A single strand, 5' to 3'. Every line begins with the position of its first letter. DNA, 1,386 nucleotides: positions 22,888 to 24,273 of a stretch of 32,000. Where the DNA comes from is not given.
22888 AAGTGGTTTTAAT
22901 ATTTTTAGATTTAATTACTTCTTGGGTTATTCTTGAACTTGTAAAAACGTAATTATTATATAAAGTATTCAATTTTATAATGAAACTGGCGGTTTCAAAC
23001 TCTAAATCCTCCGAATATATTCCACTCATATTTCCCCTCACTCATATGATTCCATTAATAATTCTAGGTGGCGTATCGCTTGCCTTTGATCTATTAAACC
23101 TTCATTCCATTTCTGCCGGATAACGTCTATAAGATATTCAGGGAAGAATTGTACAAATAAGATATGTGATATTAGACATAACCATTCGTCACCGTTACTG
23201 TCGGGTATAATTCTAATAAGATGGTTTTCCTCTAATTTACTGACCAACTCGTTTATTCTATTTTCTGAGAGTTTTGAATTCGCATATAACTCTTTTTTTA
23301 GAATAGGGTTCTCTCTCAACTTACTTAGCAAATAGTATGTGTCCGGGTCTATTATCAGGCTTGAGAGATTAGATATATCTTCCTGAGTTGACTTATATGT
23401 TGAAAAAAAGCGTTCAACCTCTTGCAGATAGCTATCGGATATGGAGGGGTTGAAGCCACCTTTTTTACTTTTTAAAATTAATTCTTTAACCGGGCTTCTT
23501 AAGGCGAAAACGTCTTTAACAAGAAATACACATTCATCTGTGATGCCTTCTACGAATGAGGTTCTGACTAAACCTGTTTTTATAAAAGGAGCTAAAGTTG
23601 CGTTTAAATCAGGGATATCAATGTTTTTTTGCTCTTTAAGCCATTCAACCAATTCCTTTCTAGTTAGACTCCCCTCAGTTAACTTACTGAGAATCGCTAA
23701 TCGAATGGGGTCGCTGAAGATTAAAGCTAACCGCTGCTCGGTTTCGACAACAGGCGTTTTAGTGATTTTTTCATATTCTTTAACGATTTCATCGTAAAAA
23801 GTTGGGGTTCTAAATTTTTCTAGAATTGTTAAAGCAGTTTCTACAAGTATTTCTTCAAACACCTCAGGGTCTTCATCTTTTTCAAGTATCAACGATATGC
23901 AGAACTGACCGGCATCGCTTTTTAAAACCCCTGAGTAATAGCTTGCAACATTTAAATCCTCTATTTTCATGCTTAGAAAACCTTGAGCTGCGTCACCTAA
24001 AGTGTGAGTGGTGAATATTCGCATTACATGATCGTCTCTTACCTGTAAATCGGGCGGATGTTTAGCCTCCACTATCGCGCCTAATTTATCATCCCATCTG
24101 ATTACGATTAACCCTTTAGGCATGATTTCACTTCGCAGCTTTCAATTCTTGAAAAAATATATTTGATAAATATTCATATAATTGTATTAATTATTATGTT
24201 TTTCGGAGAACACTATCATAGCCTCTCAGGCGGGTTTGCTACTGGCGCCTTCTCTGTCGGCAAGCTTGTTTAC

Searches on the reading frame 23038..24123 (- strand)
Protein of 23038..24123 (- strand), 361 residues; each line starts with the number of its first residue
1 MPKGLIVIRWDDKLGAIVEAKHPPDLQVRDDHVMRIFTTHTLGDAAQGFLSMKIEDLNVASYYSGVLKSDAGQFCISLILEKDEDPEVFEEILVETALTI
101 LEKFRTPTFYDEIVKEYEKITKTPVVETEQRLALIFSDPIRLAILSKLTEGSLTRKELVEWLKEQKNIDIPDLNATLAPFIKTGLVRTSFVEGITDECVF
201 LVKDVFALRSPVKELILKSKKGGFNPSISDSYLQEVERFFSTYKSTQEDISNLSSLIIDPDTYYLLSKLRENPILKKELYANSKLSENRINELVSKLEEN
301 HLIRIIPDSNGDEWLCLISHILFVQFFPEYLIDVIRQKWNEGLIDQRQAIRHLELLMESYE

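Call 3: search_protein_families(library=pfam, proteins=[window:23038-24123:-], max_evalue=1)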
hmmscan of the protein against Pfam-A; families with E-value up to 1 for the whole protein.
window:23038-24123:- (361 aa): 2 families
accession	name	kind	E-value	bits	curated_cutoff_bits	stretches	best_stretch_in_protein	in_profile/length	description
PF25213.1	HVO_A0261_N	-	0.065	13.6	35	0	139-160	11-32/86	HVO_A0261 N-terminal domain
PF01022.26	HTH_5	-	0.079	13.3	22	1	138-162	1-25/47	Bacterial regulatory protein, arsR family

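Call 4: search_protein_families(library=ncbifam, proteins=[window:23038-24123:-], max_evalue=1)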
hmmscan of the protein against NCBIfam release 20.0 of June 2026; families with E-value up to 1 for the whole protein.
window:23038-24123:- (361 aa): 4 families
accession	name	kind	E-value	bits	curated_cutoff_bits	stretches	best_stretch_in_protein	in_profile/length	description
NF033788.1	HTH_metalloreg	subfamily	0.0061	16.4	55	1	135-163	7-36/77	metalloregulator ArsR/SmtB family transcription factor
TIGR04567.1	RNAP_delt_lowGC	equivalog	0.033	14.4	42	1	93-138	5-50/83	DNA-directed RNA polymerase subunit delta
NF002019.0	PRK00823.1-4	equivalog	0.12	12.5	137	0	21-44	73-96/116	4a-hydroxytetrahydrobiopterin dehydratase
NF053755.1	MsvR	equivalog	0.14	11.8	220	0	135-163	9-37/236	transcriptional factor MsvR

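Call 23: search_protein_families(library=padloc, proteins=[window:23038-24123:-], max_evalue=0.1)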
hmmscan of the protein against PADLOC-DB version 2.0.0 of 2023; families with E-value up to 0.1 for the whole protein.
window:23038-24123:- (361 aa): 1 family
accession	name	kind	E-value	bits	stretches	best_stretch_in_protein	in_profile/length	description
PDLC01720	Csa3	-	0.0018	16.8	1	135-191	21-79/118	Csa3_1_CAS-I-II-III-IV-V-VI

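Call 83: search_solved_structures(query=A8, max_evalue=10)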
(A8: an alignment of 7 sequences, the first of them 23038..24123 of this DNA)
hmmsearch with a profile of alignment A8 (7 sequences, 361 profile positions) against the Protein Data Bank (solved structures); distinct sequences matched with E-value up to 10: 36.
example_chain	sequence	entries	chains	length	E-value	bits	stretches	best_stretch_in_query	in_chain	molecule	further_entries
3tgn_A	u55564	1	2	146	0.061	15.5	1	254-316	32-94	Adc operon repressor AdcR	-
2eth_A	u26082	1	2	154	0.1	14.8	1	239-311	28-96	transcriptional regulator, putative, Mar family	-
3bdd_A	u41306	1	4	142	0.11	14.7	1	233-316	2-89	Regulatory protein MarR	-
3f3x_A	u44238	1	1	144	0.12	14.5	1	232-317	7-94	Transcriptional regulator, marR family, putative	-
2d1h_A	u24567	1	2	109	0.14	14.3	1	247-308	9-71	109aa long hypothetical transcriptional regulator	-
2dk5_A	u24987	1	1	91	0.15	14.2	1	262-317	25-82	DNA-directed RNA polymerase III 39 kDa polypeptide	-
1uly_A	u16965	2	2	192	0.16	14.2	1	254-309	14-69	hypothetical protein PH1932 | hypothetical transcription regulator protein, PH1932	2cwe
5yhz_A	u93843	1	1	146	0.2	13.8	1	258-316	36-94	Zinc transport transcriptional regulator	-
2eqb_B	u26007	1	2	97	0.22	13.7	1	241-300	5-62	Rab guanine nucleotide exchange factor SEC2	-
3bpv_A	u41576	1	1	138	0.22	13.7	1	257-320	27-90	Transcriptional regulator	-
3bpx_A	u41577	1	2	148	0.26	13.4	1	257-320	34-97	Transcriptional regulator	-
5yhx_A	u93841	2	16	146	0.29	13.3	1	259-316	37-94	Zinc transport transcriptional regulator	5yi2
5yhy_A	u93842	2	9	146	0.29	13.3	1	257-316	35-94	Zinc transport transcriptional regulator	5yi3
5yi0_B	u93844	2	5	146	0.3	13.3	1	259-316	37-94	Zinc transport transcriptional regulator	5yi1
2zvf_A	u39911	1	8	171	0.42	12.7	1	234-315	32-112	Alanyl-tRNA synthetase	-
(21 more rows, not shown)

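Call 100: search_protein_families(library=pfam, alignment_id=A8, max_evalue=1)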
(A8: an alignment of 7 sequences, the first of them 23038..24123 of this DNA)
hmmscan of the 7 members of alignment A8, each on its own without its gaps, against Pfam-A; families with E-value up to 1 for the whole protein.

A. member 1, window:23038-24123:- (361 aa): 2 families
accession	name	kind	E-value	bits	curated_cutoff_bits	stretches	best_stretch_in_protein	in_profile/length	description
PF25213.1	HVO_A0261_N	-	0.065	13.6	35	0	139-160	11-32/86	HVO_A0261 N-terminal domain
PF01022.26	HTH_5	-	0.079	13.3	22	1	138-162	1-25/47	Bacterial regulatory protein, arsR family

B. families by the number of members that match (of 7 scanned): 24 families
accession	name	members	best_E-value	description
PF25213.1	HVO_A0261_N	4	0.012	HVO_A0261 N-terminal domain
PF02002.24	TFIIE_alpha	2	0.011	TFIIE alpha subunit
PF18679.7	HTH_57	2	0.13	ThcOx helix turn helix domain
PF14394.12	DUF4423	1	0.0038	Domain of unknown function (DUF4423)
PF13730.12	HTH_36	1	0.0068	Helix-turn-helix domain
PF21980.2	MksE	1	0.0088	Condensin complex protein MksE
PF13545.12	HTH_Crp_2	1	0.014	Crp-like helix-turn-helix domain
PF01978.25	TrmB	1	0.042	Sugar-specific transcriptional regulator TrmB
PF09548.15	Spore_III_AB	1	0.042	Stage III sporulation protein AB (spore_III_AB)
PF24409.1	wHTH-PRTase_assc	1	0.058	wHTH-PRTase associated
PF01022.26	HTH_5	1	0.079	Bacterial regulatory protein, arsR family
PF25212.1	HVO_A0114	1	0.089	HVO_A0114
PF04539.22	Sigma70_r3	1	0.098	Sigma-70 region 3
PF21120.3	MCM_WH_arc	1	0.12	Archaeal MCM, winged-helix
PF22616.2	HMD_N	1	0.13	HMD N-terminal domain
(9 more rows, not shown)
